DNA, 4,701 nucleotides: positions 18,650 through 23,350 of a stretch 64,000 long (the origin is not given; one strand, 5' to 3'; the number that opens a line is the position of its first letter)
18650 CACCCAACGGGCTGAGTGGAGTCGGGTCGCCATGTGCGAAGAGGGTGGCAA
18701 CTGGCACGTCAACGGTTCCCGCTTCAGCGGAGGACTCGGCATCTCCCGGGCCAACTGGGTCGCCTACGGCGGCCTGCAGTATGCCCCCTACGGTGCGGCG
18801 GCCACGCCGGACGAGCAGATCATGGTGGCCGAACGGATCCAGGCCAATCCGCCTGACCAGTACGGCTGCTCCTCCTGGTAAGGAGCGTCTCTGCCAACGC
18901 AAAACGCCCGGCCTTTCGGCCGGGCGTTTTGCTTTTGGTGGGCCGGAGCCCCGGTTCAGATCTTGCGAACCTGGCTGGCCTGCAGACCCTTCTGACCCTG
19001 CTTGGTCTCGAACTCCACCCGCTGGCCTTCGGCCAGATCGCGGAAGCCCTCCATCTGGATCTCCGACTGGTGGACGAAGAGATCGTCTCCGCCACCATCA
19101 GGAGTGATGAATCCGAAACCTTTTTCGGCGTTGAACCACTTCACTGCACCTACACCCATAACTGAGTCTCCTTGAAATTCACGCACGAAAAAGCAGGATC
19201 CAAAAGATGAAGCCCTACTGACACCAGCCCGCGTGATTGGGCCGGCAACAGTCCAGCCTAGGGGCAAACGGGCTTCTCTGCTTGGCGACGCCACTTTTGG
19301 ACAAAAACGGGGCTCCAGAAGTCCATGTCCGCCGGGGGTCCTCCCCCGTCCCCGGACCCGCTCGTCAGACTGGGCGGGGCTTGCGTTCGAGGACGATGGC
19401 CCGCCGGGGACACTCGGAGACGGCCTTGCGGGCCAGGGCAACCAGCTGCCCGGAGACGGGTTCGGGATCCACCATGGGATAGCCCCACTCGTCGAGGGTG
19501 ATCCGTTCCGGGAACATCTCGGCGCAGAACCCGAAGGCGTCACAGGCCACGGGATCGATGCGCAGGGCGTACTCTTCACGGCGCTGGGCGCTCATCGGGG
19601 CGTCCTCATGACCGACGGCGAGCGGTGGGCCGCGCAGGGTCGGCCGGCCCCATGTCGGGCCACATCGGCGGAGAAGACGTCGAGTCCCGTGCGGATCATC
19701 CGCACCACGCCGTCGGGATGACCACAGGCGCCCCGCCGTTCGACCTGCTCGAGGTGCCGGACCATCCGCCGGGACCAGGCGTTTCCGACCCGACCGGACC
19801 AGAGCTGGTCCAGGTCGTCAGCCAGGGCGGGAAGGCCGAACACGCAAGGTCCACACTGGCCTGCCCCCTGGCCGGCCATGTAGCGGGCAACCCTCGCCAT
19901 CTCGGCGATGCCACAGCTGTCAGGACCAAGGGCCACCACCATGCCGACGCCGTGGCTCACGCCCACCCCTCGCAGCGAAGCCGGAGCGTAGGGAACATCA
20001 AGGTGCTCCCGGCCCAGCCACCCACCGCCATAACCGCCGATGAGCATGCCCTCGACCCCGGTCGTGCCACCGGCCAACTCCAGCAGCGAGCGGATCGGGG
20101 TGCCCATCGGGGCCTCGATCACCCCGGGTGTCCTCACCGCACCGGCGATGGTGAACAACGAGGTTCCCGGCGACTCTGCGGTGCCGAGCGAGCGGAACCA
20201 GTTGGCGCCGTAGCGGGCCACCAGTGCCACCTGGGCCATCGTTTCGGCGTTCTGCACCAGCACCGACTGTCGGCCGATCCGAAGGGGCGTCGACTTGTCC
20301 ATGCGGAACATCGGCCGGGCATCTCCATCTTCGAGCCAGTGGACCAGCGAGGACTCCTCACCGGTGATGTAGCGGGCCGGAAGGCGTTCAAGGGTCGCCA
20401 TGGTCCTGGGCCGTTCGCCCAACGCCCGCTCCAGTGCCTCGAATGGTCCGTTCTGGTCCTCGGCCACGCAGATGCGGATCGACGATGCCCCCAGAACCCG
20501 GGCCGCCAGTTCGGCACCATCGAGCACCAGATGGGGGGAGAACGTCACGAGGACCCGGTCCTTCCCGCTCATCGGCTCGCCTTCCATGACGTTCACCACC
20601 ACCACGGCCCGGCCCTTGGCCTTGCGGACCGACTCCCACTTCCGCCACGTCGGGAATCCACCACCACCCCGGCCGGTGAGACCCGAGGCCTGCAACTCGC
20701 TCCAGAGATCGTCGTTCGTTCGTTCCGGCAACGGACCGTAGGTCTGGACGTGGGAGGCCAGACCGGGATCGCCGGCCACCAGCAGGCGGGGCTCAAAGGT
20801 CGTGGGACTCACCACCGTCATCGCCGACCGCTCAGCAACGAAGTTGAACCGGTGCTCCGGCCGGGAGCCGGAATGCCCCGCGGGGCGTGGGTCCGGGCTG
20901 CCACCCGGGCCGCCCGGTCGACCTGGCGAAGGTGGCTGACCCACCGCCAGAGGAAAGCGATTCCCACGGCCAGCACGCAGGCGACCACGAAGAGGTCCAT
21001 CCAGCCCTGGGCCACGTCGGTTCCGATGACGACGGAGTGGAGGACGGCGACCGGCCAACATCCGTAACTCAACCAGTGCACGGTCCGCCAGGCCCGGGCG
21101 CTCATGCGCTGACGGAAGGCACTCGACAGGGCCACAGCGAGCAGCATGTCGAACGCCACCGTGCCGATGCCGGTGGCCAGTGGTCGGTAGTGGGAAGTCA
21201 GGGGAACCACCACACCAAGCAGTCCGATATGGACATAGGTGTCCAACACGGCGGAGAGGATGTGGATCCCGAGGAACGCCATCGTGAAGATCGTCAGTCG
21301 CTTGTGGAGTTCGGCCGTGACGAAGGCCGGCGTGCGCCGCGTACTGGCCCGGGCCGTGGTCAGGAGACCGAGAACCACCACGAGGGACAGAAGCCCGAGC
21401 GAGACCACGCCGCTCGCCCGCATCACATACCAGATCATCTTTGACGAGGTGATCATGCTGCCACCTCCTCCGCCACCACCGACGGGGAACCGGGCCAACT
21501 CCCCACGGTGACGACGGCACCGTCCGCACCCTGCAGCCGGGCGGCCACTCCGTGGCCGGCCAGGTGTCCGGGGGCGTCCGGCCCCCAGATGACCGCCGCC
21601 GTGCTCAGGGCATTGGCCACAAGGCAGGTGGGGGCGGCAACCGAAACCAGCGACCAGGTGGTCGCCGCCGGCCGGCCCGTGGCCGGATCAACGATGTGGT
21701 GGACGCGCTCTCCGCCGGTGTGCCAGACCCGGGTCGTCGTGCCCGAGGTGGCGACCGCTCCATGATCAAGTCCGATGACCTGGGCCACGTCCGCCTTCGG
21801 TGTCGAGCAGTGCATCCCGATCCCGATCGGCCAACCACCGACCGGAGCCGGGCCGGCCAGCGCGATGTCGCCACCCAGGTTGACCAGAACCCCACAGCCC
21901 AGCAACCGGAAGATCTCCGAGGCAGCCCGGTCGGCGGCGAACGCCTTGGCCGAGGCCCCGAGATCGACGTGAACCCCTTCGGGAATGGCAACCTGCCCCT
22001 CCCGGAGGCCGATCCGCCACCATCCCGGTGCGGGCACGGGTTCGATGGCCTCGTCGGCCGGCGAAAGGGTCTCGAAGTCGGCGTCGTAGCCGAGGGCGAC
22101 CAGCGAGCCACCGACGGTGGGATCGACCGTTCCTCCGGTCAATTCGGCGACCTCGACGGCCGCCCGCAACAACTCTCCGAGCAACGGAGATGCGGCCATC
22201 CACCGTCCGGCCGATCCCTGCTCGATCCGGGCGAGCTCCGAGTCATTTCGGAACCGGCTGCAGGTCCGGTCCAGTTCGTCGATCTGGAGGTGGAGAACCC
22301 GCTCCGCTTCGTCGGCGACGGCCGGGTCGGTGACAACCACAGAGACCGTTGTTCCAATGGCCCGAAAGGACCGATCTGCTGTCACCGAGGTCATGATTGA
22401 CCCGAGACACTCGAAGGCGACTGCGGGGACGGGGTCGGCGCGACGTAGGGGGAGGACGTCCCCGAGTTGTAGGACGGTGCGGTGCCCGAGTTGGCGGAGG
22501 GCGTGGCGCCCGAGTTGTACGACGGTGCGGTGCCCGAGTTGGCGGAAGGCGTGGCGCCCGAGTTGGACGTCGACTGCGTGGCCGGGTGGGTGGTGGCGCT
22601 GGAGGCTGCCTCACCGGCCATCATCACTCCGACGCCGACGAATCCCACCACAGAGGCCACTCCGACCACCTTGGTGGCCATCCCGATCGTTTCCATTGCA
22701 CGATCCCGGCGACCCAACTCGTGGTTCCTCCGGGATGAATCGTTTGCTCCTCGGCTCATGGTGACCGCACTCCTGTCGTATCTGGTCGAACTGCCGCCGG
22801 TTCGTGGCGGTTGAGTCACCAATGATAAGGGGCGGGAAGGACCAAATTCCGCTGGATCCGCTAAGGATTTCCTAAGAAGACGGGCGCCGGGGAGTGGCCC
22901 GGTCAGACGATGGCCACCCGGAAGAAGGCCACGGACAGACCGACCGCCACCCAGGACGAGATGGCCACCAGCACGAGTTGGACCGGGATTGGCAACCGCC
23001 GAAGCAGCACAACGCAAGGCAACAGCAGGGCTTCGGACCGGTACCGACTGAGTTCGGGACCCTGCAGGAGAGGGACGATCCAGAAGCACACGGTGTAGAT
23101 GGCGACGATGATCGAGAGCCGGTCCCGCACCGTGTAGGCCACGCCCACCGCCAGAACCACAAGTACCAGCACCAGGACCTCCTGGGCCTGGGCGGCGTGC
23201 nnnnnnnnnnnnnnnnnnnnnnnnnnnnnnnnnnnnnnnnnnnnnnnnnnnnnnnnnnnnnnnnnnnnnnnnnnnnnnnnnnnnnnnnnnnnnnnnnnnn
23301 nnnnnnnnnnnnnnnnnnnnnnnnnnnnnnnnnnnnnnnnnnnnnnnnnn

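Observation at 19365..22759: Five-gene ATGA-coupled redox operon: SGAT-repeat peptide, ApbE, ferric-reductase-like heme protein, NuoF-like protein, ferredoxin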

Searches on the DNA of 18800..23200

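Call 58: search_rna_families(source=window, start=18800, end=23200, threshold=evalue, max_evalue=0.1)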
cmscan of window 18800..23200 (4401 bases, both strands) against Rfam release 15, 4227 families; matches with E-value up to 0.1: 1.
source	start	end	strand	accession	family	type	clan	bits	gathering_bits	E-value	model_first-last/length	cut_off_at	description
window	18899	19246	-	RF01766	cspA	Cis-reg; thermoregulator;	-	62.5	78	1.5e-14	1-428/428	no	cspA thermoregulator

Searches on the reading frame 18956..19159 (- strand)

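Call 54: search_protein_families(library=pfam, proteins=[window:18956-19159:-], max_evalue=0.1)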
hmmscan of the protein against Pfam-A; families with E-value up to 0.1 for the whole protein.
window:18956-19159:- (67 aa): 4 families
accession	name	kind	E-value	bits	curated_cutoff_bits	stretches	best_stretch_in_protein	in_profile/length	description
PF00313.28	CSD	-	2.8e-30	104.4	27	1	4-66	3-65/66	'Cold-shock' DNA-binding domain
PF08206.17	OB_RNB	-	1.1e-05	25.5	24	1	12-35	7-30/58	Ribonuclease B OB domain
PF22707.2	S1CSD-TOTE-2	-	0.051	14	27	1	11-37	10-30/60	S1/CSD-like domain 2 of the TOTE conflict systems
PF11604.15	CusF_Ec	-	0.08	13.2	27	0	39-65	45-71/72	Copper binding periplasmic protein CusF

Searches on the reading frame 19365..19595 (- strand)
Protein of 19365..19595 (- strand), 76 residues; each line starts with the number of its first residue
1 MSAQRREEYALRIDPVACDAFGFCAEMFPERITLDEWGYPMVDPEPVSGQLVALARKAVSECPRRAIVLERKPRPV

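Call 4: search_protein_families(library=pfam, proteins=[window:19365-19595:-], max_evalue=0.1)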
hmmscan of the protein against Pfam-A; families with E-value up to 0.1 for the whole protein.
window:19365-19595:- (76 aa): 2 families
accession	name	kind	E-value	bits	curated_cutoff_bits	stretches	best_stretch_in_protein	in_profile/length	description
PF13459.11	Fer4_15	-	1.9e-08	35.3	22.4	1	12-68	2-65/66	4Fe-4S single cluster domain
PF13370.11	Fer4_13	-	0.0021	19.1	24.5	1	13-67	1-56/58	4Fe-4S single cluster domain of Ferredoxin I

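Call 5: search_protein_families(library=ncbifam, proteins=[window:19365-19595:-], max_evalue=0.01)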
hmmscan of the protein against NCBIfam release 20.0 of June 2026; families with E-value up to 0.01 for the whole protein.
window:19365-19595:- (76 aa): 0 families
